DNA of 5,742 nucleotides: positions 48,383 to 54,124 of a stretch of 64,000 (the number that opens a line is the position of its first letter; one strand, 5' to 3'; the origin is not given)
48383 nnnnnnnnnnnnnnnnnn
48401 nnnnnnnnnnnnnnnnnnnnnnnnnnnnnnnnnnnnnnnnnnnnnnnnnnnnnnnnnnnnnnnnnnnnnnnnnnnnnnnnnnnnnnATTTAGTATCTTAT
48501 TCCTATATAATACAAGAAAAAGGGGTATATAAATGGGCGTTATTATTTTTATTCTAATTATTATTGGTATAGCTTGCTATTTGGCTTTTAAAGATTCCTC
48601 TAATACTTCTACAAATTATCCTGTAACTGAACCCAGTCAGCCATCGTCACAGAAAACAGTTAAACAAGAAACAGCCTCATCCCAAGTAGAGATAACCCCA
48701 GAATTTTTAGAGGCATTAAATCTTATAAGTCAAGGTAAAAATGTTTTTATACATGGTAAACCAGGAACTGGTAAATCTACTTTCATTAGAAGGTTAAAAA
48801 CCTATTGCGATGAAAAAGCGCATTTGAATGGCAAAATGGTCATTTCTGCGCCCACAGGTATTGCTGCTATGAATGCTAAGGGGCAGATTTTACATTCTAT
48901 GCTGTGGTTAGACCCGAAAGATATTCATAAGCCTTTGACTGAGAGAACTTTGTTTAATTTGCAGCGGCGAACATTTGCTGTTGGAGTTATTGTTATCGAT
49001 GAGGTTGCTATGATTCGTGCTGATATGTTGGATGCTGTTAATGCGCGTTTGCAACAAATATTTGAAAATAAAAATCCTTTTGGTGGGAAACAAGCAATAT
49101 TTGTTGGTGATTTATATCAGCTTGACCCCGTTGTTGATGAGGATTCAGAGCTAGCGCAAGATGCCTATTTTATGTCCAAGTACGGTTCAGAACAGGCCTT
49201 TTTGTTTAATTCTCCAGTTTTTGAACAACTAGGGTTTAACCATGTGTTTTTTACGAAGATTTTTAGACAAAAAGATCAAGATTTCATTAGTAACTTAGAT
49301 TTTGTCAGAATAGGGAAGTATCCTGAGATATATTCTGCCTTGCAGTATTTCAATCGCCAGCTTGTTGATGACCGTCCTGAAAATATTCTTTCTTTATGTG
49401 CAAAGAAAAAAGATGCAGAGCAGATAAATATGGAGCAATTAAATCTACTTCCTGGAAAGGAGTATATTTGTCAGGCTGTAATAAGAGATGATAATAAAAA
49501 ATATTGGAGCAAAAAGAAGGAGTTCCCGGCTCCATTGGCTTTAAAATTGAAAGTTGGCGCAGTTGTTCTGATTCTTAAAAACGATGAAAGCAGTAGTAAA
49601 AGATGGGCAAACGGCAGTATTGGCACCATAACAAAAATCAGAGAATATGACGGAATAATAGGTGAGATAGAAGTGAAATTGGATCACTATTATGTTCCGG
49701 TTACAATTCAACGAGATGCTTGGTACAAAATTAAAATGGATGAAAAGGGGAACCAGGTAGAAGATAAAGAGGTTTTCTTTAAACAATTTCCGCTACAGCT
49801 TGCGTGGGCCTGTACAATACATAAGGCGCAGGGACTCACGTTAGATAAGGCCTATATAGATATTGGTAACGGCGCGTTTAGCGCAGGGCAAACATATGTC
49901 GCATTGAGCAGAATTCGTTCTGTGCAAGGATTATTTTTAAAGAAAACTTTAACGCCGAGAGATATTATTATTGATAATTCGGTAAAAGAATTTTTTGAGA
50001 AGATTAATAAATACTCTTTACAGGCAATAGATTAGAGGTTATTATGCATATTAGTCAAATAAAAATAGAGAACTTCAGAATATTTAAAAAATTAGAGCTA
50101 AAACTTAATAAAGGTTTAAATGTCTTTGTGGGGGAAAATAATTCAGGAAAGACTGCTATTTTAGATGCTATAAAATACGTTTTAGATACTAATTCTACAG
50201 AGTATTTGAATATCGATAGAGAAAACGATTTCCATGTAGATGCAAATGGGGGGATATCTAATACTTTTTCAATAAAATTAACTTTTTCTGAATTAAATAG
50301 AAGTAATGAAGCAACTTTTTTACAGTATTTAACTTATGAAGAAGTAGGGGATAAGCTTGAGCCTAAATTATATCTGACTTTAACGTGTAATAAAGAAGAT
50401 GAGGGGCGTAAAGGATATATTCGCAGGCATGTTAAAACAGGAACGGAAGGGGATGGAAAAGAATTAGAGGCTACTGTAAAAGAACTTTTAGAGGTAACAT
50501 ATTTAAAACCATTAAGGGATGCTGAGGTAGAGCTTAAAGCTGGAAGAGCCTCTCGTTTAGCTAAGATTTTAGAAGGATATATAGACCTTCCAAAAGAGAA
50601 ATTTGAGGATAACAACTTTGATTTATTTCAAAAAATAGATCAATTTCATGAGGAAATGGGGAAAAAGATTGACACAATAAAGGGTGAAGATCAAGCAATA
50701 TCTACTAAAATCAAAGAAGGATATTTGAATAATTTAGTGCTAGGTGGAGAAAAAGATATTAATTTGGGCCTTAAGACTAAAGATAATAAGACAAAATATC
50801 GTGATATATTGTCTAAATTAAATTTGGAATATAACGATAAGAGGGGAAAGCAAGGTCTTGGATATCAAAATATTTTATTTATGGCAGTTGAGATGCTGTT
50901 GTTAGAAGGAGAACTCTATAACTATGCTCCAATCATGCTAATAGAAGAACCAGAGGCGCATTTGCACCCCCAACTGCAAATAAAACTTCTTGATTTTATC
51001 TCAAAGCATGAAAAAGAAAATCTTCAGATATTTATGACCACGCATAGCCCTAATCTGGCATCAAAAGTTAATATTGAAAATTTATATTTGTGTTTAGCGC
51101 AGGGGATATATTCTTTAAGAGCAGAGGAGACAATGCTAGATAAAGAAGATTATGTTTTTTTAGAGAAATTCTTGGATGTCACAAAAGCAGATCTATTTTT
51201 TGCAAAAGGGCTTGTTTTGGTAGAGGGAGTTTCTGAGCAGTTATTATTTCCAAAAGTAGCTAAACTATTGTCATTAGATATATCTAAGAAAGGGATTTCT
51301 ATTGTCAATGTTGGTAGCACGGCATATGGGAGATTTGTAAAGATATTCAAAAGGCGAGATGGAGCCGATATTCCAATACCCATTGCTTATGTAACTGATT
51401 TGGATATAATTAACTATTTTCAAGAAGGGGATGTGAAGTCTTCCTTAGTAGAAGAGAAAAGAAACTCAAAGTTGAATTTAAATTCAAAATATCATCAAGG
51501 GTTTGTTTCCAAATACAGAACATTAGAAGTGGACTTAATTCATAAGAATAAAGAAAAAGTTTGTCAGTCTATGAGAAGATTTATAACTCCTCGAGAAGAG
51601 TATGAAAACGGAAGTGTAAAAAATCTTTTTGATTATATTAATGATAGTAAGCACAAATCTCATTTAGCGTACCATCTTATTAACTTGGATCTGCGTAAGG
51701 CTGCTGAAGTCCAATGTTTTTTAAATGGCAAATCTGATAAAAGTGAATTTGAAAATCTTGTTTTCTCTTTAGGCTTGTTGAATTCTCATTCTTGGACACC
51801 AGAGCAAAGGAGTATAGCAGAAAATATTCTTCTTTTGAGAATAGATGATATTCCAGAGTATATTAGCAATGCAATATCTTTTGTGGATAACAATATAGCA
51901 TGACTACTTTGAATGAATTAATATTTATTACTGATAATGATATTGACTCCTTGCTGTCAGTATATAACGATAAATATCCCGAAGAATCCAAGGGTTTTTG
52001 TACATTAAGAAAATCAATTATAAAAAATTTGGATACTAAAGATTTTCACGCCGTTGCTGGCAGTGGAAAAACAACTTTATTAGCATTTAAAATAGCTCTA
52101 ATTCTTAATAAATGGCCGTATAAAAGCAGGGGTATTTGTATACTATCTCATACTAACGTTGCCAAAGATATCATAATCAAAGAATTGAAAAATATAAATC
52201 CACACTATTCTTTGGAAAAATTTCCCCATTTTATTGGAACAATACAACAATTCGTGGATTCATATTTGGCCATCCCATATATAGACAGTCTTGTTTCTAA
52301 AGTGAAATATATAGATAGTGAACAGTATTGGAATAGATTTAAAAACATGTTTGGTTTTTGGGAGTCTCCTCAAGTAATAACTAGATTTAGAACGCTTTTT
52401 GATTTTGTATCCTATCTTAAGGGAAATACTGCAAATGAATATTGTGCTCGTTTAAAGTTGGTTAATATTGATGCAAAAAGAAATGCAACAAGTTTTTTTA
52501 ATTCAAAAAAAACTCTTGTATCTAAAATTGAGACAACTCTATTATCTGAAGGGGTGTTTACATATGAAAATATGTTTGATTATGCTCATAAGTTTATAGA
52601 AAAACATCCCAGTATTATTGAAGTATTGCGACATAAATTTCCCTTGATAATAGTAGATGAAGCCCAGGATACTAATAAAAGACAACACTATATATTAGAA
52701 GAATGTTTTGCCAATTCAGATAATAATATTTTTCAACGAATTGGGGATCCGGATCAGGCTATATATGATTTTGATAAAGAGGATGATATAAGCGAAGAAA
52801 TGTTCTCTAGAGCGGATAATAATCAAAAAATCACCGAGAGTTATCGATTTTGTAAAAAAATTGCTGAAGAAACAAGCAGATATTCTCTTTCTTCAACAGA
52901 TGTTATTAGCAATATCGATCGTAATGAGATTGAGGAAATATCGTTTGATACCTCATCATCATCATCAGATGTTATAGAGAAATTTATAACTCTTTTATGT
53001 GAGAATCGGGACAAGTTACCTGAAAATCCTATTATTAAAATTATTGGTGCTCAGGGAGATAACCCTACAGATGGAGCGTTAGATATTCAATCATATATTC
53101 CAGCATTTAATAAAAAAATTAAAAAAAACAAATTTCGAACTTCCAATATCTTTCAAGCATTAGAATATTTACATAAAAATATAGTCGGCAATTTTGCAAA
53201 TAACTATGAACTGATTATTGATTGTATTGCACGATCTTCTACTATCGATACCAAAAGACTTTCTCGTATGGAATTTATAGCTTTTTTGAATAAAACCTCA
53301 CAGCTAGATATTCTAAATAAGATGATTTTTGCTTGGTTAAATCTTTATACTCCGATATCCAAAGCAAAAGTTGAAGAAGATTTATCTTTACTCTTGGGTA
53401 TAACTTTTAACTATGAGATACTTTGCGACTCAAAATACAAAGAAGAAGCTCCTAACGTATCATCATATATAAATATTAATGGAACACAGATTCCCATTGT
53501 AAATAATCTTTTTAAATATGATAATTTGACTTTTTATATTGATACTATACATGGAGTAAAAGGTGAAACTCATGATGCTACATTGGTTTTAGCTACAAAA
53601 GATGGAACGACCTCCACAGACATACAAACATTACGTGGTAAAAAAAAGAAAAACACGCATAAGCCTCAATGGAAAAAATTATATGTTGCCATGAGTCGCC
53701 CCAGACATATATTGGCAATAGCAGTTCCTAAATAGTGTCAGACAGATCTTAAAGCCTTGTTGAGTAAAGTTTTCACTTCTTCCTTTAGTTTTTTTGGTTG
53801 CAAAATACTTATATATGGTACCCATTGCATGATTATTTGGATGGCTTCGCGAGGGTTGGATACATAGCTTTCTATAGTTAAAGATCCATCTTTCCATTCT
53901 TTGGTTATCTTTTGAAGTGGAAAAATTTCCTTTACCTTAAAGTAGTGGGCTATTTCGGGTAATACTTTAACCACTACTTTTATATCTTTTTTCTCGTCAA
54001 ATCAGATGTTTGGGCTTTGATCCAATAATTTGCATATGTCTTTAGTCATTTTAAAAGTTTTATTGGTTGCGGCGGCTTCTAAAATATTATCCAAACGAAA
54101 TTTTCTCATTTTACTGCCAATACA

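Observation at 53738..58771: WYL-regulator-linked block of lipoprotein, YraN-like nuclease, ClpX paralogue and DnaB-CTD paralogue: candidate undescribed system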

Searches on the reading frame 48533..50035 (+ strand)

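Call 7: search_protein_families(library=padloc, proteins=[window:48533-50035:+], max_evalue=0.01)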
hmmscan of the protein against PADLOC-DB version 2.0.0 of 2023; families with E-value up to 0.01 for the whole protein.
window:48533-50035:+ (500 aa): 14 families
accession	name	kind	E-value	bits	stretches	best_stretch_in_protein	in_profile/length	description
PDLC05065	PDC-S68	-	8.7e-18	61.5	2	46-200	598-745/1221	-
PDLC05064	PDC-S68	-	3.2e-16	56.3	2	65-200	697-824/1273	-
PDLC05035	PDC-S53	-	7.4e-14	48.8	2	55-199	499-617/900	-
PDLC05066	PDC-S68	-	5.9e-13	45.7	2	44-200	569-721/1202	-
PDLC01734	typeIV_RecD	-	9.7e-12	41.9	1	38-200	324-476/763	RecD_0_IVD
PDLC04475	PDC-M16A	-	5.4e-10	36.4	1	63-219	25-202/721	-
PDLC04476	PDC-M16A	-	5.4e-10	36.3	1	66-218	22-198/691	-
PDLC01148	RecD_like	-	2.5e-09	34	1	41-200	301-445/719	RecD/Tra ATPase fused to N-terminal HHH domain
PDLC04472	PDC-M16A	-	3.9e-05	20.2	0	64-112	235-281/930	-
PDLC04140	mad8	-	9.6e-05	20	1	59-131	17-70/314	mads_8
PDLC03920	MkoA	-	0.00064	16.1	0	52-88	614-651/1112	-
PDLC04474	PDC-M16A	-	0.00078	16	0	399-444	621-669/917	-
PDLC03924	MkoC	-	0.0053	12.9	0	58-86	256-284/1136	-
PDLC04897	PDC-S06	-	0.0062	13.1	1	66-95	21-50/727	-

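Call 8: search_protein_families(library=ncbifam, proteins=[window:48533-50035:+], max_evalue=0.01)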
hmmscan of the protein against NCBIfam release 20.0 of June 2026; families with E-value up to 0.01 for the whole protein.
window:48533-50035:+ (500 aa): 7 families
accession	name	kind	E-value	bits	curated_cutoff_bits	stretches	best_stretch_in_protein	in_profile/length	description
TIGR01448.2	helicase_RecD2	equivalog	4.2e-21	74.8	500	2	35-200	298-450/713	SF1B family DNA helicase RecD2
TIGR01447.1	recD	equivalog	1.6e-14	53.4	310.15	1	53-200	154-304/597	exodeoxyribonuclease V subunit alpha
TIGR02768.1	TraA_Ti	equivalog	8.4e-11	40.9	590.45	1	337-471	613-717/751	Ti-type conjugative transfer relaxase TraA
NF010464.0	PRK13889.1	subfamily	4.5e-07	28.1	1015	1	406-464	641-696/992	conjugal transfer relaxase TraA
NF000355.4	ribo_prot_ABC_F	equivalog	0.0023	16.9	380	1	38-100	309-374/499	ribosomal protection-like ABC-F family protein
TIGR02928.1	TIGR02928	subfamily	0.0024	16.8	181.3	1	66-119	38-91/366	orc1/cdc6 family replication initiation protein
NF008127.0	PRK10875.1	equivalog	0.0036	15.9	671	0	72-120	175-227/619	exodeoxyribonuclease V subunit alpha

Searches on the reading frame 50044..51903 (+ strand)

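Call 7: search_protein_families(library=padloc, proteins=[window:50044-51903:+], max_evalue=0.01)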
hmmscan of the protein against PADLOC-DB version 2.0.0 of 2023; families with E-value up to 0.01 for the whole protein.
window:50044-51903:+ (619 aa): 156 families (the best 25 are shown)
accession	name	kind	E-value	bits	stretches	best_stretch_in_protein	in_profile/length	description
PDLC00099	GajA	-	4.8e-159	529.2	1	1-617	1-620/626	AAA ATPase domain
PDLC00080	GajA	-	2.7e-155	516.6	1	1-616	1-620/622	AAA ATPase domain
PDLC00096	GajA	-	1.1e-125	418.9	1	1-616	1-614/630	AAA ATPase domain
PDLC00091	GajA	-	1.3e-103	346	1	1-615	1-620/627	AAA ATPase domain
PDLC00071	GajA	-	1e-94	316.5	1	1-614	1-581/588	AAA ATPase domain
PDLC00083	GajA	-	3.2e-71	238.6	1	1-572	1-585/639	AAA ATPase domain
PDLC00069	GajA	-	1.3e-69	233.4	1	1-469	1-521/687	AAA ATPase domain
PDLC00070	GajA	-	9.7e-69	230.5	1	1-499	1-514/596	AAA ATPase domain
PDLC00073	GajA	-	1.3e-66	223.8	1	1-508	1-516/589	AAA ATPase domain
PDLC00101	GajA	-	4.5e-61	205.4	1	1-477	1-456/632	AAA ATPase domain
PDLC00064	GajA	-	1e-57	194.1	1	158-498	2-362/464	AAA ATPase domain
PDLC00072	GajA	-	1e-54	184.1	2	143-513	197-575/709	AAA ATPase domain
PDLC00077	GajA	-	4.1e-53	178.9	2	142-545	186-590/616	AAA ATPase domain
PDLC00092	GajA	-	1.5e-50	170.3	2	150-503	172-516/604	AAA ATPase domain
PDLC00066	GajA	-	2.4e-43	146.5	1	1-566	1-543/567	AAA ATPase domain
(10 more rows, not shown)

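Call 8: search_protein_families(library=ncbifam, proteins=[window:50044-51903:+], max_evalue=0.01)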
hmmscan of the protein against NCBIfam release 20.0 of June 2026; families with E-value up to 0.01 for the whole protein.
window:50044-51903:+ (619 aa): 35 families (the best 25 are shown)
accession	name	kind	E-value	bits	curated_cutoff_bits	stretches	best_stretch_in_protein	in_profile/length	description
NF041760.1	PtuA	equivalog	5.4e-21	75.1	500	2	1-47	50-96/524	retron Ec78 anti-phage system effector ATPase PtuA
NF038234.1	retron_eff_Eco8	equivalog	1.3e-19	70.3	250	2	295-538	273-526/679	retron Eco8 family effector endonuclease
TIGR00611.2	recf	equivalog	4.2e-13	49.2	172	1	3-52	1-50/339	DNA replication/repair protein RecF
NF047739.1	antiphage_MADS3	equivalog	3.3e-12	46.3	420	2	3-51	2-49/427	methylation-associated defense system AAA family ATPase MAD3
NF003034.1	PRK03918.1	equivalog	1.9e-09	36.1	700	1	1-85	1-81/878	DNA double-strand break repair ATPase Rad50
TIGR02169.1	SMC_prok_A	equivalog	2.4e-08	32.2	729.4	1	2-87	1-89/1165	chromosome segregation protein SMC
TIGR03608.1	L_ocin_972_ABC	subfamily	5.5e-08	32.5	254.85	1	244-342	107-200/206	putative bacteriocin export ABC transporter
TIGR00634.1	recN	equivalog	6.8e-07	28.6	407.85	1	3-47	2-46/563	DNA repair protein RecN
NF041034.1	Rad50_Sulf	equivalog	6.8e-07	27.5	1000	1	1-51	1-51/872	DNA double-strand break repair ATPase Rad50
NF002244.0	PRK01156.1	equivalog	8.6e-07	27.4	847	1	1-50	1-50/895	DNA double-strand break repair ATPase Rad50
NF002572.0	PRK02224.1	equivalog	9.8e-07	27.4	1087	1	1-44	1-44/888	DNA double-strand break repair ATPase Rad50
TIGR01166.1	cbiO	subfamily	3.3e-06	26.7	211.8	1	239-339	95-190/190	cobalt ABC transporter, ATP-binding protein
NF045780.1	TrlF_fam_ATP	equivalog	4e-06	25.8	350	1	3-247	290-549/944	TrlF family AAA-like ATPase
NF053563.1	Rkd4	equivalog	8.9e-06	24.1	860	1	2-47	2-47/747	arcadin-4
NF041035.1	Rad50_Halo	equivalog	1.5e-05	23.6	1000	1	1-47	1-47/883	DNA double-strand break repair ATPase Rad50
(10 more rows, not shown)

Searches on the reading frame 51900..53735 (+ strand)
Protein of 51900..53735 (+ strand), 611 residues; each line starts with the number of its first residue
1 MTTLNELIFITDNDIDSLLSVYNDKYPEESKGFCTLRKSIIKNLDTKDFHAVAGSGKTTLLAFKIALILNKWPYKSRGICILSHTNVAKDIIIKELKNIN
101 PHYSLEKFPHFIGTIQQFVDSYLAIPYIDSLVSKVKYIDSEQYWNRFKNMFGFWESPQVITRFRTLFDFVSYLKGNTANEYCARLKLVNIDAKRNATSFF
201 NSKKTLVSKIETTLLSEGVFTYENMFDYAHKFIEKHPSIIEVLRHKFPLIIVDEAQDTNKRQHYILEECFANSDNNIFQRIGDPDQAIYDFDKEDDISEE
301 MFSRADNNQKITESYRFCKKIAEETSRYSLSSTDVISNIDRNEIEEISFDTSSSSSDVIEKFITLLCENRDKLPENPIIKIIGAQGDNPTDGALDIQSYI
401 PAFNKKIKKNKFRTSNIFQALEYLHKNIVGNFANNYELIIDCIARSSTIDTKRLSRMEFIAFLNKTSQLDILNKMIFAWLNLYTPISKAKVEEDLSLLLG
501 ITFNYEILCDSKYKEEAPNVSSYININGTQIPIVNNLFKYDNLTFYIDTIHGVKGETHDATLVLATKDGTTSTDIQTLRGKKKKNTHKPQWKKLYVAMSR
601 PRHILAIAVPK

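Call 7: search_protein_families(library=padloc, proteins=[window:51900-53735:+], max_evalue=0.01)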
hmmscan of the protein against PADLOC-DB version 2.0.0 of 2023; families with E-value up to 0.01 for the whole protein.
window:51900-53735:+ (611 aa): 44 families (the best 25 are shown)
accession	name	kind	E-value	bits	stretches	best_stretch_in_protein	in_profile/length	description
PDLC00147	GajB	-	5.8e-117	390.1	1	7-610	3-614/637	UrvD helicase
PDLC00131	GajB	-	2.2e-99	332.2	1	8-610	4-626/647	UrvD helicase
PDLC00105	GajB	-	8.3e-78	260.6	1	8-611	9-627/649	UrvD helicase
PDLC00146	GajB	-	2.1e-76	256.2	1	8-611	2-643/663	UrvD helicase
PDLC00139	GajB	-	2.7e-62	209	2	41-409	32-396/644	UrvD helicase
PDLC00126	GajB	-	3.1e-62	209.2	1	31-611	19-584/606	UrvD helicase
PDLC00138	GajB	-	5.1e-57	191.9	1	50-611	23-569/581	UrvD helicase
PDLC00129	GajB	-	1.6e-45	153.8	1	50-611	31-575/594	UrvD helicase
PDLC00124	GajB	-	8.6e-40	134.9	2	33-137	21-128/738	UrvD helicase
PDLC00127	GajB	-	5.7e-32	109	1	38-606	14-563/594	UrvD helicase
PDLC00112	GajB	-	1.7e-31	107.5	2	49-324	23-290/581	UrvD helicase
PDLC00117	GajB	-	2.9e-26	90.1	1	51-323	34-296/604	UrvD helicase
PDLC00136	GajB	-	1.1e-25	88.6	2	37-322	10-282/570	UrvD helicase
PDLC00142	GajB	-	9.2e-25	85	2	49-364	21-332/583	UrvD helicase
PDLC00119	GajB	-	5.4e-24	83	1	50-611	19-545/565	UrvD helicase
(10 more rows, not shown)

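Call 8: search_protein_families(library=ncbifam, proteins=[window:51900-53735:+], max_evalue=0.01)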
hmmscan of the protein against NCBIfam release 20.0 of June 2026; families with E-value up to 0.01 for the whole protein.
window:51900-53735:+ (611 aa): 10 families
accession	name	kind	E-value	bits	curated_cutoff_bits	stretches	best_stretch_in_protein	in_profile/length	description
TIGR01075.1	uvrD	equivalog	2.6e-13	49.2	1144.45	1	50-292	23-252/715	DNA helicase II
TIGR00609.1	recB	equivalog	3.5e-13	48.6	696.05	1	232-294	355-419/1175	exodeoxyribonuclease V subunit beta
NF008743.0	PRK11773.1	equivalog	6.5e-13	47.9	965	1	50-291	28-256/720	DNA helicase II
TIGR01073.1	pcrA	equivalog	7.6e-12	44.4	911.2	1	51-293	24-254/725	DNA helicase PcrA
TIGR01074.1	rep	equivalog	2.9e-10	39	951.45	1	209-290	169-248/668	DNA helicase Rep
NF008128.0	PRK10876.1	equivalog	1.3e-09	36.4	1697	1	239-310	370-440/1181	exodeoxyribonuclease V subunit beta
NF008276.0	PRK11054.1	equivalog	1.8e-07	30.1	543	1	204-327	393-514/684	DNA helicase IV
TIGR02785.1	addA_Gpos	equivalog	2.8e-07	28.8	707.65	1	196-293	334-436/1234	helicase-exonuclease AddAB subunit AddA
NF008172.0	PRK10919.1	equivalog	1.4e-06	26.9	1168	1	211-291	172-250/673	DNA helicase Rep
TIGR02784.1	addA_alphas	equivalog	4e-05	22.1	860.75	0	250-341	394-491/1138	double-strand break repair helicase AddA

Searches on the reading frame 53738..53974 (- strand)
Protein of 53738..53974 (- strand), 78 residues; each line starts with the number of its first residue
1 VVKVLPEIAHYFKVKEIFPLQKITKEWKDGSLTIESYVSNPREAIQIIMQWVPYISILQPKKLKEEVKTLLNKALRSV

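Call 3: search_protein_families(library=pfam, proteins=[window:53738-53974:-], max_evalue=0.01)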
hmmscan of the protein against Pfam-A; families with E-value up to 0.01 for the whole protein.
window:53738-53974:- (78 aa): 1 family
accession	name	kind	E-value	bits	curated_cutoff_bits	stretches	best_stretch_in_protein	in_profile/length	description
PF25583.1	WCX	-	1.9e-10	41.4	23.9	1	2-75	7-76/76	WCX domain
